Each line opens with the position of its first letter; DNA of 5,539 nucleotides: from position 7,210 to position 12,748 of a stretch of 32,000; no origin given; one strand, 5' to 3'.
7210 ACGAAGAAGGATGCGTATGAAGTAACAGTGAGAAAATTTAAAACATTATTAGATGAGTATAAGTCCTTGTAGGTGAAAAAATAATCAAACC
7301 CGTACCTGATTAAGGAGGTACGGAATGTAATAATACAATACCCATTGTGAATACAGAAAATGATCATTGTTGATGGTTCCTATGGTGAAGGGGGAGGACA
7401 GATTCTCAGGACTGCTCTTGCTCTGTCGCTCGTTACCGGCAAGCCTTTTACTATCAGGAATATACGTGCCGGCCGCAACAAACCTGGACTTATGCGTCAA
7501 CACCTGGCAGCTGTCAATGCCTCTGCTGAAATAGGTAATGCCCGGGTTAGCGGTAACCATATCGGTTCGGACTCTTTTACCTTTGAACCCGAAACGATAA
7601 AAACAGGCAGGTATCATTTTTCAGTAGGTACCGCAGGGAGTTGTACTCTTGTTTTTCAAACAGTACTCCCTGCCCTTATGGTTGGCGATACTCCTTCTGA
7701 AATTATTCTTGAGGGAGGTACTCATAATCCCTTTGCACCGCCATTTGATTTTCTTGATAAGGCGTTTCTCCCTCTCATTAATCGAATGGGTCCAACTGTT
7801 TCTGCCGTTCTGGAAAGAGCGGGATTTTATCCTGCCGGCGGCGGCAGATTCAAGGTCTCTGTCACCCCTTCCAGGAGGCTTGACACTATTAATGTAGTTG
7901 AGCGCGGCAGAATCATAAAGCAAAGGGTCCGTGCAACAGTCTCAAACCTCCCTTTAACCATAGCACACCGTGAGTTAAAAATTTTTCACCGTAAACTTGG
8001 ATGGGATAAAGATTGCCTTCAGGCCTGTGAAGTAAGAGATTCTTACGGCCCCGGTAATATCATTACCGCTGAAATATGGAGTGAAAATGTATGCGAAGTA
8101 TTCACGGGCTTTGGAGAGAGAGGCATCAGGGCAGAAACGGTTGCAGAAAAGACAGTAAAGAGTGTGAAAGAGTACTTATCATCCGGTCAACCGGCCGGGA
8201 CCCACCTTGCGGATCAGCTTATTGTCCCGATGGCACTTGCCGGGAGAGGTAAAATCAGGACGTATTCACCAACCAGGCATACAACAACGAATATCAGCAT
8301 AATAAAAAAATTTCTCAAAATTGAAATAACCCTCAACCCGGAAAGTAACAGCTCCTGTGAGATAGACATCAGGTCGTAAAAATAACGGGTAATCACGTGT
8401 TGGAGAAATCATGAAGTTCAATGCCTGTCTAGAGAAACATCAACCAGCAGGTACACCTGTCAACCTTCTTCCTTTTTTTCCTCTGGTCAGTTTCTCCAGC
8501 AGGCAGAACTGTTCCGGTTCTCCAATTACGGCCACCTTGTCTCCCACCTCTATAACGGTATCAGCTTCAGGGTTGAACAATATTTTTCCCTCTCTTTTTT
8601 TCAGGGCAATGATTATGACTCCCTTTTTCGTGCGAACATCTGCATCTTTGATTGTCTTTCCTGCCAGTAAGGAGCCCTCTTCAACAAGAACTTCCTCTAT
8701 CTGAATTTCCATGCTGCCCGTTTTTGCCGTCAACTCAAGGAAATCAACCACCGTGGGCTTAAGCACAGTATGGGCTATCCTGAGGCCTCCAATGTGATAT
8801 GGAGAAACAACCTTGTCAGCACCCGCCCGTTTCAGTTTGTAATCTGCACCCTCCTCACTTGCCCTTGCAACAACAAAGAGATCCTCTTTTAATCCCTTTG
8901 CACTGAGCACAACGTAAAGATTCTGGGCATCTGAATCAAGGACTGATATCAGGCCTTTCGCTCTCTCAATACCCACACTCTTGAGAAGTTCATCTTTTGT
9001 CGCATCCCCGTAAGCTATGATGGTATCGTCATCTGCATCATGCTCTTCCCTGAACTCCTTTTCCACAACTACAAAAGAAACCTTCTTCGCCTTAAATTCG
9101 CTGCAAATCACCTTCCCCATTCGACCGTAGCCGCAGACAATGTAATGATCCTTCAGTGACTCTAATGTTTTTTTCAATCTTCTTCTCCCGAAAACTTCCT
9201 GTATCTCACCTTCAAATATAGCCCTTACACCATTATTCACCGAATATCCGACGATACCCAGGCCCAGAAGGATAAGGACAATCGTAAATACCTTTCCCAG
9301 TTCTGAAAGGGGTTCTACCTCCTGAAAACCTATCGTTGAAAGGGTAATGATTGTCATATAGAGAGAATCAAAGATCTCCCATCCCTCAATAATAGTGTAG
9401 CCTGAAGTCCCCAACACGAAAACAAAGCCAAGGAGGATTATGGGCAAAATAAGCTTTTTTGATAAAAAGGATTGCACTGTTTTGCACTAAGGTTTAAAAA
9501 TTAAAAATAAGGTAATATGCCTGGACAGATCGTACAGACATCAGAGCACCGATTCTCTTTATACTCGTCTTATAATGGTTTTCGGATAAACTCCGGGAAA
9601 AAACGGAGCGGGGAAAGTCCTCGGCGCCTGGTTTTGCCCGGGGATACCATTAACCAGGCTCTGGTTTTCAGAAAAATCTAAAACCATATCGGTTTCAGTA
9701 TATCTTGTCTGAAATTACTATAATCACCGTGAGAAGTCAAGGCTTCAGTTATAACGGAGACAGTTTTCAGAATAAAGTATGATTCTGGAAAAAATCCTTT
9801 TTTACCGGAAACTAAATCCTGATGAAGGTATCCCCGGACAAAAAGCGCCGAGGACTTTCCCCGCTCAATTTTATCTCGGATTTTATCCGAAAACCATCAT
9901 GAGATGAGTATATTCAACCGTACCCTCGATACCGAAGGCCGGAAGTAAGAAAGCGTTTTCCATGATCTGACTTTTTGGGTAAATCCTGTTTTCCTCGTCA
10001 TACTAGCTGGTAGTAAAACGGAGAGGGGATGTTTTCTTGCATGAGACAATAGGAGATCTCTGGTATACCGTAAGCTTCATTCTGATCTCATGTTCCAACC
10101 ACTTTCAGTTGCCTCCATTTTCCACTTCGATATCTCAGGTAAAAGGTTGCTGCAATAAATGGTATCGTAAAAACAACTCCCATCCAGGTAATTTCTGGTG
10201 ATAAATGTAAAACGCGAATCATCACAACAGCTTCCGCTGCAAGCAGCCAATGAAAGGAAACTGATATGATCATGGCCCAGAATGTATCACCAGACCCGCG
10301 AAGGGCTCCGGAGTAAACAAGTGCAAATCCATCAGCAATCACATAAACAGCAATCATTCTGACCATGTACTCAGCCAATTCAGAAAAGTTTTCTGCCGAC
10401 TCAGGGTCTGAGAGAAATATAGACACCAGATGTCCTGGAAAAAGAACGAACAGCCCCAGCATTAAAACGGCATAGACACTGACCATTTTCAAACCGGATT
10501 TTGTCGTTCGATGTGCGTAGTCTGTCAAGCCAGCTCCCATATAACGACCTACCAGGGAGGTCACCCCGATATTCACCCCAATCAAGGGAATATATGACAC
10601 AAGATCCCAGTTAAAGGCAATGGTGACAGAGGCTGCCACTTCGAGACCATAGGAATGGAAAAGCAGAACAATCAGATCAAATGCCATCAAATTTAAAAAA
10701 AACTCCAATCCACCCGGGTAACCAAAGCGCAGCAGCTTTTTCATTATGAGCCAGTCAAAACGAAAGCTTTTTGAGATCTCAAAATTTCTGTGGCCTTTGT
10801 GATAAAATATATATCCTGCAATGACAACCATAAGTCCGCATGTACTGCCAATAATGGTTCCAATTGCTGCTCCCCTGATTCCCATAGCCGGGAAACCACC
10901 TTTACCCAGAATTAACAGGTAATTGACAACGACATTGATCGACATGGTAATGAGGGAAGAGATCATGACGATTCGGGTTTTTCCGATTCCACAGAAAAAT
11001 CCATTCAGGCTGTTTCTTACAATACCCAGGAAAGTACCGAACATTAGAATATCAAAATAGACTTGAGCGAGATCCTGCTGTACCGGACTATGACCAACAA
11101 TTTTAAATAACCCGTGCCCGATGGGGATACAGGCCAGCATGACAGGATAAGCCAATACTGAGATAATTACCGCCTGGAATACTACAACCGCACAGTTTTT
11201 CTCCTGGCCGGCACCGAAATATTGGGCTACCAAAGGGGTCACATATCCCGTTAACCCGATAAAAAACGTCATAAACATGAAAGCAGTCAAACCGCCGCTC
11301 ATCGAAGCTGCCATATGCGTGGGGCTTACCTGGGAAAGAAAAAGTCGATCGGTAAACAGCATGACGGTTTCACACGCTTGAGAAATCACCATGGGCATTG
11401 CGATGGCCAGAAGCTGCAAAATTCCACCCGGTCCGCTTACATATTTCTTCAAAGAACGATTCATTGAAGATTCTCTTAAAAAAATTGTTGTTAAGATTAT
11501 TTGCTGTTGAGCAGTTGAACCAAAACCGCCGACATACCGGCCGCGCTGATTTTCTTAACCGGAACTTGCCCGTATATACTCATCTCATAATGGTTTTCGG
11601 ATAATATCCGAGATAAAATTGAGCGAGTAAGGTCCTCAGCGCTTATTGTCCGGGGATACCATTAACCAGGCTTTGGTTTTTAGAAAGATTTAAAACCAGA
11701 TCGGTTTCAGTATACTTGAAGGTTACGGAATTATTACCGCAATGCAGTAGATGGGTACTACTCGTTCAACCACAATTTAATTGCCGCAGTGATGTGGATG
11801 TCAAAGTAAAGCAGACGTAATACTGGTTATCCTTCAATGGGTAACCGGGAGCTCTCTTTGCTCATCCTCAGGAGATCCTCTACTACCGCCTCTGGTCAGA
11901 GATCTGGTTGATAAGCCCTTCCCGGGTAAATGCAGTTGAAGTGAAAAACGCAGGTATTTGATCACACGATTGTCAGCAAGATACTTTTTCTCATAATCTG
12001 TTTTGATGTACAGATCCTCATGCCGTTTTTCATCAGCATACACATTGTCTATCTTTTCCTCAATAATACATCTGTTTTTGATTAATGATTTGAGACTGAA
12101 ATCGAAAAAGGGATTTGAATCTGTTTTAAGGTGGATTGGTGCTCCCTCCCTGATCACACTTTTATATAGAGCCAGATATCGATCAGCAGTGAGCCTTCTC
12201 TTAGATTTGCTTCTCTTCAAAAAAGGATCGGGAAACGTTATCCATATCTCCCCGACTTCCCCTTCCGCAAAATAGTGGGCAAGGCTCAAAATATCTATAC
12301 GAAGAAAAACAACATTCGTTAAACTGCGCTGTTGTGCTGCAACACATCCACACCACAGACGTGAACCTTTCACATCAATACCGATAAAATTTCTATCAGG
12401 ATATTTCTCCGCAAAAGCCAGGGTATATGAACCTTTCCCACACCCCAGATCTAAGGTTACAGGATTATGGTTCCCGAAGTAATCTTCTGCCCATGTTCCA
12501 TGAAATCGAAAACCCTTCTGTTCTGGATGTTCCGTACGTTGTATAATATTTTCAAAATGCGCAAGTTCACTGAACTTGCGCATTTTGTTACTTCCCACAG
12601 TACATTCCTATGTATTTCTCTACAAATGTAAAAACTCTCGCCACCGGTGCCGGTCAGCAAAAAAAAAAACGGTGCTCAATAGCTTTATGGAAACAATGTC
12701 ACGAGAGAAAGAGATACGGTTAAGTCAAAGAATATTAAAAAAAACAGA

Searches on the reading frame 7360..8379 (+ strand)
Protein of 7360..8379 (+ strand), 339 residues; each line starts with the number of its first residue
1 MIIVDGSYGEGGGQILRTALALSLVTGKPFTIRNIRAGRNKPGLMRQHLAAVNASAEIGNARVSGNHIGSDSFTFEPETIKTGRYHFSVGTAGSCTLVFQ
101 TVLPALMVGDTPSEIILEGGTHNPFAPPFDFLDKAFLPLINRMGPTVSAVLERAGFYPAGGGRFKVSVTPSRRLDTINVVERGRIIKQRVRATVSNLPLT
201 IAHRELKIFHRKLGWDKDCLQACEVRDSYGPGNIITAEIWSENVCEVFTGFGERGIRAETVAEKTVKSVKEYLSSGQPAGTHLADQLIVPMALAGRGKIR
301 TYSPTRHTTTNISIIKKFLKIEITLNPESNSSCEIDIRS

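Call 11: search_protein_families(library=pfam, proteins=[window:7360-8379:+])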
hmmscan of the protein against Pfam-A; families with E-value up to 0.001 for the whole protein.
window:7360-8379:+ (339 aa): 2 families
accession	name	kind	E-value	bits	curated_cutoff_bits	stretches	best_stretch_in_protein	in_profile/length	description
PF01137.26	RTC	-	1.4e-78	263.6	27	1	8-324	1-220/221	RNA 3'-terminal phosphate cyclase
PF05189.18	RTC_insert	-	3.8e-13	50.2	23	1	180-273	1-101/102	RNA 3'-terminal phosphate cyclase (RTC), insert domain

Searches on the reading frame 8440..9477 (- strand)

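Call 11: search_protein_families(library=pfam, proteins=[window:8440-9477:-])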
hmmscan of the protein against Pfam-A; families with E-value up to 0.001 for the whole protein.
window:8440-9477:- (345 aa): 4 families
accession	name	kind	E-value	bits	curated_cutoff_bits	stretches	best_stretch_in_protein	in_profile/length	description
PF02254.24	TrkA_N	-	8.9e-27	94.1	23.8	1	112-226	1-116/116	TrkA-N domain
PF07885.22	Ion_trans_2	-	2.3e-17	63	22.5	1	15-88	2-78/79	Ion channel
PF02080.26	TrkA_C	-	6.4e-17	61.7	27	1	261-324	2-63/71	TrkA-C domain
PF06241.17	Castor_Poll_mid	-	3.4e-07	30.7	26.7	1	261-322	30-91/104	Castor and Pollux, part of voltage-gated ion channel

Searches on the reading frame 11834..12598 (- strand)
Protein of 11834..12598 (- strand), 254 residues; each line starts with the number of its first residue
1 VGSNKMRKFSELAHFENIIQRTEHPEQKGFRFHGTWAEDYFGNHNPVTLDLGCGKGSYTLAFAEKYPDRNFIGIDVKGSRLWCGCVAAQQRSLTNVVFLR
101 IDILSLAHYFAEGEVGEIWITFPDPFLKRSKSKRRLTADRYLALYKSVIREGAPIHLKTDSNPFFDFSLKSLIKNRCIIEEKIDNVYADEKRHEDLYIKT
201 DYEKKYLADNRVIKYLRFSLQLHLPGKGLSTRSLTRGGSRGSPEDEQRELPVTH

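Call 11: search_protein_families(library=pfam, proteins=[window:11834-12598:-])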
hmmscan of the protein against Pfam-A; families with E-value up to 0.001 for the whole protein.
window:11834-12598:- (254 aa): 5 families
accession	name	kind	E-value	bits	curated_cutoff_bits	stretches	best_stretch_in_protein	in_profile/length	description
PF02390.23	Methyltransf_4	-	6.7e-32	110.8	24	1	45-213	2-170/173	Putative methyltransferase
PF13847.12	Methyltransf_31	-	8.9e-08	32.4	27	1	47-107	6-67/145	Methyltransferase domain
PF24675.1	NpmA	-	2.5e-07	30.6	60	1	37-123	16-105/214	16S rRNA (adenine(1408)-N(1))-methyltransferase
PF13649.12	Methyltransf_25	-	3.2e-06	28.2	27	1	49-114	2-64/97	Methyltransferase domain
PF08242.18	Methyltransf_12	-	0.00065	20.8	30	0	49-86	1-34/98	Methyltransferase domain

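Call 14: find_encoding_contigs(protein=window:11834-12598:-, flank=10000, max_places=10)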
Protein window:11834-12598:- (254 aa): no gene with exactly this product is on record in the collection.
